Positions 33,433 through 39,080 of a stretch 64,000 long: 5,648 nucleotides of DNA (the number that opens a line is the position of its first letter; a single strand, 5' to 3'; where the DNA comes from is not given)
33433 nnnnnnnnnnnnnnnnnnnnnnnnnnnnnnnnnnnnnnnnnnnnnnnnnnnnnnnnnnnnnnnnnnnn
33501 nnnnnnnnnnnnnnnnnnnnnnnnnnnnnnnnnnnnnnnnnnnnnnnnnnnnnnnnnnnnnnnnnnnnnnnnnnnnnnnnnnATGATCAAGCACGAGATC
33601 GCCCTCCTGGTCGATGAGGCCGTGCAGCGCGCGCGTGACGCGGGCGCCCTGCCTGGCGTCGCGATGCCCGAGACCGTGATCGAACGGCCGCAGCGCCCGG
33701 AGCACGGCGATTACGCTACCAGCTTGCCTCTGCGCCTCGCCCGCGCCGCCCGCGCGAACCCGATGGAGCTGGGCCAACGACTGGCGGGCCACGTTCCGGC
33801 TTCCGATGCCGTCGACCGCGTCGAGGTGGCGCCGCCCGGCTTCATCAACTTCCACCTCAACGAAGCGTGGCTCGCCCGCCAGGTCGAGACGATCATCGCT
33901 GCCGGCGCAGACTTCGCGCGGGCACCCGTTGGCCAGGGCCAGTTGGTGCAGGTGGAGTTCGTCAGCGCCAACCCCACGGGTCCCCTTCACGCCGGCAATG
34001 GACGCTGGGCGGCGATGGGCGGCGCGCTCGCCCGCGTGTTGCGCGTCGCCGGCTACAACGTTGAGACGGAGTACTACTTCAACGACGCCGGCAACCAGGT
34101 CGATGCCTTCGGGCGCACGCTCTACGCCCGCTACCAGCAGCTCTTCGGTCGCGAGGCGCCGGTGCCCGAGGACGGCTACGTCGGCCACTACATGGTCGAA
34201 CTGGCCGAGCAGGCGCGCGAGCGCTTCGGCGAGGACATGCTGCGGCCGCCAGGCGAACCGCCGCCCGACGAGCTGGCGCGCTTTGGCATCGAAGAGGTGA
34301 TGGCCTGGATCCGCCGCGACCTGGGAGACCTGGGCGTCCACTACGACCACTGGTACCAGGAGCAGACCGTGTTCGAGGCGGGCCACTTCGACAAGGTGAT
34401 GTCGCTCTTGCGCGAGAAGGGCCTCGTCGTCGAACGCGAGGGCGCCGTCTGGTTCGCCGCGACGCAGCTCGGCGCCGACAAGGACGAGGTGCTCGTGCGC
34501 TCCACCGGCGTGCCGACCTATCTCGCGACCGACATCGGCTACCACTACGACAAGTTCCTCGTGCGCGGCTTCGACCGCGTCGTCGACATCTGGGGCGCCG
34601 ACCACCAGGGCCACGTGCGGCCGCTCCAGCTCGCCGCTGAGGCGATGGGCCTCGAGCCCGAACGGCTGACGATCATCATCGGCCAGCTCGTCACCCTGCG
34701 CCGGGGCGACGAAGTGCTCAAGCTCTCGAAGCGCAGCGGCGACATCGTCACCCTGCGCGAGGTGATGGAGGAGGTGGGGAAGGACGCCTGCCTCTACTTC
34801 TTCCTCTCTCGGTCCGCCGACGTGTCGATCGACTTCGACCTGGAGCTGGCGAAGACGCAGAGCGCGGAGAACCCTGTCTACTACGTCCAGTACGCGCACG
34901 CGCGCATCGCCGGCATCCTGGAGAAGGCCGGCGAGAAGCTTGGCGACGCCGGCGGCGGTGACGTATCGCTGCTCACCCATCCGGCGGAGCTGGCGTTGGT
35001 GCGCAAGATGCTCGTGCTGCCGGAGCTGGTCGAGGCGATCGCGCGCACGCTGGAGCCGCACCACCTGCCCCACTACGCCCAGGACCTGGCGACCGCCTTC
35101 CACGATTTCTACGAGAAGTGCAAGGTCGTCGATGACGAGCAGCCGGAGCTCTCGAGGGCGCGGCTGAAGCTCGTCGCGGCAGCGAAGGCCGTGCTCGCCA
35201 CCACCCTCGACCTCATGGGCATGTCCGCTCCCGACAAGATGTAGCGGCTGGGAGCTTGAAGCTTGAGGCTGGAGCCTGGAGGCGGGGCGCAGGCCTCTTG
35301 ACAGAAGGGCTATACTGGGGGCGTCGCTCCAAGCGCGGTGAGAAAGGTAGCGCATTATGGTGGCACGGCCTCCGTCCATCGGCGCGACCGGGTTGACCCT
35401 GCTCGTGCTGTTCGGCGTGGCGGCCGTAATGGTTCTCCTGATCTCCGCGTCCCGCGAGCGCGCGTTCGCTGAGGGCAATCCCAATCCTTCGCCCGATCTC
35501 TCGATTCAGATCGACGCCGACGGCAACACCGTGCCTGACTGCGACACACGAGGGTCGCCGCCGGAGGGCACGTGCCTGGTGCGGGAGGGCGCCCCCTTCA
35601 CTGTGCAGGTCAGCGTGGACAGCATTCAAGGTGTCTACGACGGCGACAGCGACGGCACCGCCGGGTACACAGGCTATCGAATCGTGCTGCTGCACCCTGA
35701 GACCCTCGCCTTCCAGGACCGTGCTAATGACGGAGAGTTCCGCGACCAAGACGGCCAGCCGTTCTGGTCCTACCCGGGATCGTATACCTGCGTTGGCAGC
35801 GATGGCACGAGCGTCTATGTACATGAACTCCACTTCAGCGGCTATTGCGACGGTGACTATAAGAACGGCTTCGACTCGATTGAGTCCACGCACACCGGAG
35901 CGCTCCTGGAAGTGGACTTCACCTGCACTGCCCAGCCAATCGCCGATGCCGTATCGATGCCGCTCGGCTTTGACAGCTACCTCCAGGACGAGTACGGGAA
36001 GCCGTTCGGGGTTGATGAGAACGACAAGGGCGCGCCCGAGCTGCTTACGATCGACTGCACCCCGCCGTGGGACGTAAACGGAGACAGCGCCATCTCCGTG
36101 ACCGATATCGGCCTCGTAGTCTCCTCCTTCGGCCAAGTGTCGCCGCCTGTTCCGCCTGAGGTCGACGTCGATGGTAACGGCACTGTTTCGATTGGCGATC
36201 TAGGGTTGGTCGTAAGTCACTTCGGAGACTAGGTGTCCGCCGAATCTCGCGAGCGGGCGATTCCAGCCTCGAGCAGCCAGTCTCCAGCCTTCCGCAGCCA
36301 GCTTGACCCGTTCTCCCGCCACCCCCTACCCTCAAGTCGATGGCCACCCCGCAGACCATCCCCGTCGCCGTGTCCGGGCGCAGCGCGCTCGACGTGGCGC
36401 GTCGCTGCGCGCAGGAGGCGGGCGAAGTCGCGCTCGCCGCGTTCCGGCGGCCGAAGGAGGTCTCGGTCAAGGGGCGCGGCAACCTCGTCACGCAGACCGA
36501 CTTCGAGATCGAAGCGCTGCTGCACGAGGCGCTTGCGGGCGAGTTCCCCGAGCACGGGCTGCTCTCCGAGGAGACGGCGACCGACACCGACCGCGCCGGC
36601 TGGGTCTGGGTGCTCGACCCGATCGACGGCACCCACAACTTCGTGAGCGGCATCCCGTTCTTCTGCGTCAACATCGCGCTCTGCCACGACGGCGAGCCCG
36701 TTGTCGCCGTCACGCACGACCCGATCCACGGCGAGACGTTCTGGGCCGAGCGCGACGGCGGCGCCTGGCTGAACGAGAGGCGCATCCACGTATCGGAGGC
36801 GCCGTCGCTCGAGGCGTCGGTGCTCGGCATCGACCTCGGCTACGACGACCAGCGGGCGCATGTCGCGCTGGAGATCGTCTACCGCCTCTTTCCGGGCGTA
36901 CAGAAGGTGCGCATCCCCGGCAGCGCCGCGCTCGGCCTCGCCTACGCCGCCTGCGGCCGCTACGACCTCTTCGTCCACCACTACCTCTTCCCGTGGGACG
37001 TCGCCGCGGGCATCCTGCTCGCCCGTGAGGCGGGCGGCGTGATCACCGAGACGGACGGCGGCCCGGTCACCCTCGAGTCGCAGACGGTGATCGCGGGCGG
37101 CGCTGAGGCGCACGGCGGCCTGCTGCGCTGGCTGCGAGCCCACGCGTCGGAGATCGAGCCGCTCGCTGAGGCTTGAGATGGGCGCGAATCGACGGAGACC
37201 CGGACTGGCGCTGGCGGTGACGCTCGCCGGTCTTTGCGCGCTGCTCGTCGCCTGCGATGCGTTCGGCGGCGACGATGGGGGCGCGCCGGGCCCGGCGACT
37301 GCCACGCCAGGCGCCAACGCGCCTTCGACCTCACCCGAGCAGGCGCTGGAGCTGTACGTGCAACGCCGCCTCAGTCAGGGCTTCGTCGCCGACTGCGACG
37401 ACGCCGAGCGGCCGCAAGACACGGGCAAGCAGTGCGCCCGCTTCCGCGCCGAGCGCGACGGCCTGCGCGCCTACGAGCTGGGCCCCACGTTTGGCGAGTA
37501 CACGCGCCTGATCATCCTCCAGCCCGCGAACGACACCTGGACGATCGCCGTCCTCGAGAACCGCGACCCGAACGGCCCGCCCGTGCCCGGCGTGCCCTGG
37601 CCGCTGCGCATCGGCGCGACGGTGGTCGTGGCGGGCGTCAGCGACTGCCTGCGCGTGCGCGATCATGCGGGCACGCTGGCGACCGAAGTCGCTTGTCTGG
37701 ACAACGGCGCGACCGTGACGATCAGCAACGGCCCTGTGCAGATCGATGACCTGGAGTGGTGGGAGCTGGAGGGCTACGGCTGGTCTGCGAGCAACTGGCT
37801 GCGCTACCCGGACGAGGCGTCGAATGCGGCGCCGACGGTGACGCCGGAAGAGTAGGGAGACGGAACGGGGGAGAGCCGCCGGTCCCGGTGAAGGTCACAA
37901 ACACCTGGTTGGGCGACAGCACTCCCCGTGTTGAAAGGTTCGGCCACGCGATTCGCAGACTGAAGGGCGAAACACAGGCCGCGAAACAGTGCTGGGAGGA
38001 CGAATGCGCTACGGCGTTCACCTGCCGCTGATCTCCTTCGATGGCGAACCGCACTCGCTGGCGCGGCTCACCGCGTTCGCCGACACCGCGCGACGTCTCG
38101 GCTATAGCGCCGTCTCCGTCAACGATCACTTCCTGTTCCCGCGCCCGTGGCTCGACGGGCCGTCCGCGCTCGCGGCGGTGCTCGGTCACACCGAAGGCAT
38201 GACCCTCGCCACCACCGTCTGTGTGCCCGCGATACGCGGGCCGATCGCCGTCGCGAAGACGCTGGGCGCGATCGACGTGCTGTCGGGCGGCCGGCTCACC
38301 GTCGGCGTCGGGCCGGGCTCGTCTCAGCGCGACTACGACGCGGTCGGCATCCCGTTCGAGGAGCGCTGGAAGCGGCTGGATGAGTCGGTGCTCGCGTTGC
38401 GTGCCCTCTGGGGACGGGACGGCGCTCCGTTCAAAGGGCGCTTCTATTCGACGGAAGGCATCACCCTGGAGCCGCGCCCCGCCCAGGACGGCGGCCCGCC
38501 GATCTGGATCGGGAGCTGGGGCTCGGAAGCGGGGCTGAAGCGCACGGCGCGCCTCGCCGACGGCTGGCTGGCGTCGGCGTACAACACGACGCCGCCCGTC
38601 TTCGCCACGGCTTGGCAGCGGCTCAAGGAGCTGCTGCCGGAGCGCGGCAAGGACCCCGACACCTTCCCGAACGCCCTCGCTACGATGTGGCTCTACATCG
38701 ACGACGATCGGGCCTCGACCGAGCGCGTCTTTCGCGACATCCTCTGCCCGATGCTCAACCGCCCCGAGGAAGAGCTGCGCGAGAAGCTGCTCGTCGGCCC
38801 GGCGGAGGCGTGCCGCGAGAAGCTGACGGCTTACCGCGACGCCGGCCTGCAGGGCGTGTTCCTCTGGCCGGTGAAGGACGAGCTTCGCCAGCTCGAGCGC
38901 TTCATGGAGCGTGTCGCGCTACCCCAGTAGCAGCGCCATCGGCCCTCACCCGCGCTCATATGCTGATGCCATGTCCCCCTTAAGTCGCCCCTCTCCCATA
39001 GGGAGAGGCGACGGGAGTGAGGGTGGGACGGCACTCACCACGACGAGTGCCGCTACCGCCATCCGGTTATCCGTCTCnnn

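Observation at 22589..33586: An 11-kb envelope glycosylation island with paralogous GT39-like enzymes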

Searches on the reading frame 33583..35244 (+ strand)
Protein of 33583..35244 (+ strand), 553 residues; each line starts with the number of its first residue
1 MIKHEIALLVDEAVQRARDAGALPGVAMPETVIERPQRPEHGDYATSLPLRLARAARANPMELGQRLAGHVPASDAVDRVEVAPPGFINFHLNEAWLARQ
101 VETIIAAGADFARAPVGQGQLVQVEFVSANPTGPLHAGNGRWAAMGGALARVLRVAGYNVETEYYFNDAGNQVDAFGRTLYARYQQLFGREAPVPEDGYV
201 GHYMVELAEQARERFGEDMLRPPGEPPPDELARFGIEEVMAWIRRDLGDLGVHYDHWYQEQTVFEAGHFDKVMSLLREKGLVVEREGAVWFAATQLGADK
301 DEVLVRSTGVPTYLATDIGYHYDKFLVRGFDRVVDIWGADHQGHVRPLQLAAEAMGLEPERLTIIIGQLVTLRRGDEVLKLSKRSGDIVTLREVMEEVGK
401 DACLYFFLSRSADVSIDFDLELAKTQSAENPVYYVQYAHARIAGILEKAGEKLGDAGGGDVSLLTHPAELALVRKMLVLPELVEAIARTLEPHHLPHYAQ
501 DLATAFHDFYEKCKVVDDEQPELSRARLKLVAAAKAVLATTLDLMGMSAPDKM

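Call 4: search_protein_families(library=pfam, proteins=[window:33583-35244:+], max_evalue=0.01)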
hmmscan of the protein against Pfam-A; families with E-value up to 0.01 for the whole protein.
window:33583-35244:+ (553 aa): 4 families
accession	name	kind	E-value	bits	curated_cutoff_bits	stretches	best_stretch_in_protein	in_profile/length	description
PF05746.21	DALR_1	-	6.2e-35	120.3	22.3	1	435-553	1-117/117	DALR anticodon binding domain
PF03485.21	Arg_tRNA_synt_N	-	1.1e-19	71.2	21.5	1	9-92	6-85/85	Arginyl tRNA synthetase N terminal domain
PF00750.26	tRNA-synt_1d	-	3.5e-16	59.6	23.3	2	268-402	169-302/349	tRNA synthetases class I (R), catalytic domain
PF09334.17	tRNA-synt_1g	-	0.0015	17.8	20.1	0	380-430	327-376/391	tRNA synthetases class I (M)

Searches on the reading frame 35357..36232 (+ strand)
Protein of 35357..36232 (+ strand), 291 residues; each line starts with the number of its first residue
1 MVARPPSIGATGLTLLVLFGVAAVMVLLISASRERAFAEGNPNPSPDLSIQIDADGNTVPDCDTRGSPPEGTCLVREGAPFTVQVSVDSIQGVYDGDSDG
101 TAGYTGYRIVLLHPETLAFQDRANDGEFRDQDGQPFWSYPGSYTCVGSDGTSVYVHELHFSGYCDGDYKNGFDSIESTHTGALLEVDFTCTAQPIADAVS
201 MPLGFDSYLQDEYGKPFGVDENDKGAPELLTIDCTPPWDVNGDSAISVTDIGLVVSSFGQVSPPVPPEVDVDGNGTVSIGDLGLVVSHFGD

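Call 4: search_protein_families(library=pfam, proteins=[window:35357-36232:+], max_evalue=0.01)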
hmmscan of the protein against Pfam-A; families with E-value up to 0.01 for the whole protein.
window:35357-36232:+ (291 aa): 1 family
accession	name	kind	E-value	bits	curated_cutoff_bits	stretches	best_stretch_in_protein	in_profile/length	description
PF00404.24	Dockerin_1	-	0.00043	20.9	22.9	1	239-285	3-52/57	Dockerin type I domain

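Call 47: search_protein_families(library=pfam, proteins=[window:35357-36232:+], max_evalue=1)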
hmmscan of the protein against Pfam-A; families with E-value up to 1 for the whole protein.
window:35357-36232:+ (291 aa): 3 families
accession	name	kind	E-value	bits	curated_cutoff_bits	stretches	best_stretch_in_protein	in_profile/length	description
PF00404.24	Dockerin_1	-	0.00043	20.9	22.9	1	239-285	3-52/57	Dockerin type I domain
PF00036.39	EF-hand_1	-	0.038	14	25.4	1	268-287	8-27/29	EF hand domain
PF13405.12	EF-hand_6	-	0.048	13.9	25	0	270-288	10-28/30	EF-hand domain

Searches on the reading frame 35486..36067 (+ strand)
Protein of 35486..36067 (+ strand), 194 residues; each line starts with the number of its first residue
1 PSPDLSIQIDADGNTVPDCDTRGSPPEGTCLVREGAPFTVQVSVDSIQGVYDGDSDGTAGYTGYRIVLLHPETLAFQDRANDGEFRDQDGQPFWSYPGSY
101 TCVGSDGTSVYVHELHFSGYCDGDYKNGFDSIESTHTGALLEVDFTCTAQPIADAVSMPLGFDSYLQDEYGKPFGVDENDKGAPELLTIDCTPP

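Call 82: search_solved_structures(query=window:35486-36067:+, max_evalue=10, show_alignments=1)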
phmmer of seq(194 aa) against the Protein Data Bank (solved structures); distinct sequences matched with E-value up to 10: 3.
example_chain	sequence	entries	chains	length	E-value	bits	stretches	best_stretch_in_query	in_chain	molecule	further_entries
5yvp_A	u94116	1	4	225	0.53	13.3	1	36-85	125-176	cyclase A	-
6j03_A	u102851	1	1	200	0.55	13.3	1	35-85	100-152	12-epi-hapalindole U synthase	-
5z53_A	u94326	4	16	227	0.55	13.3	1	36-85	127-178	12-epi-hapalindole U synthase | acyclase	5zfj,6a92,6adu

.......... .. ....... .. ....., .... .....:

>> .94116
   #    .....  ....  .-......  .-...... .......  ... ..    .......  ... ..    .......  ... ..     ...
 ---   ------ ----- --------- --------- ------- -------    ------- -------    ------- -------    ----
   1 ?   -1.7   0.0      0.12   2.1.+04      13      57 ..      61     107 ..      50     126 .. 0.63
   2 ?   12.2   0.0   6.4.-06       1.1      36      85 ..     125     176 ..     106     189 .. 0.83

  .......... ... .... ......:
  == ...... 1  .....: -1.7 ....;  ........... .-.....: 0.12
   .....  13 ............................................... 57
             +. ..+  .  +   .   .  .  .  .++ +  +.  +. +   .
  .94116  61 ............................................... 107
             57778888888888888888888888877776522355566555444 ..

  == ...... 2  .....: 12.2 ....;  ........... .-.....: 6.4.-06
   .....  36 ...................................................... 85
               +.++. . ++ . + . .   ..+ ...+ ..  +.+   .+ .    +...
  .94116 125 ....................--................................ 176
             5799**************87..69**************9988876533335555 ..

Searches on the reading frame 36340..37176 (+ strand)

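Call 50: search_protein_families(library=pfam, proteins=[window:36340-37176:+], max_evalue=0.00001)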
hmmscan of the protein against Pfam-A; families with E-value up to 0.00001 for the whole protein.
window:36340-37176:+ (278 aa): 1 family
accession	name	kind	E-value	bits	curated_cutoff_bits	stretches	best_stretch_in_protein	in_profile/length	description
PF00459.30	Inositol_P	-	7.6e-64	216.2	27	1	17-265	6-266/271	Inositol monophosphatase family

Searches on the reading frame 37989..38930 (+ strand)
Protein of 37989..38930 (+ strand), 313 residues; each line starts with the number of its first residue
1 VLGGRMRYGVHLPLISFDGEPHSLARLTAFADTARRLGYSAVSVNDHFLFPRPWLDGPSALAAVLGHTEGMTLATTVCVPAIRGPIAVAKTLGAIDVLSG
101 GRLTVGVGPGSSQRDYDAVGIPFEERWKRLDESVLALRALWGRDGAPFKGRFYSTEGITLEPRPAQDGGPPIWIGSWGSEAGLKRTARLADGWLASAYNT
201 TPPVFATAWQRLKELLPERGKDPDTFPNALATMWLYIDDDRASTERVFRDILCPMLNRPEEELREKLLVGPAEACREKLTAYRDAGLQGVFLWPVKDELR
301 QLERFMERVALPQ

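Call 50: search_protein_families(library=pfam, proteins=[window:37989-38930:+], max_evalue=0.00001)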
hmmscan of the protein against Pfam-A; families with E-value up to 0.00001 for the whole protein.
window:37989-38930:+ (313 aa): 1 family
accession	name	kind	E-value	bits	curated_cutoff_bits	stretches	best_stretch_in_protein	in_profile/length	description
PF00296.26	Bac_luciferase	-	2.1e-50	172.3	27.9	1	21-252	18-245/314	Luciferase-like monooxygenase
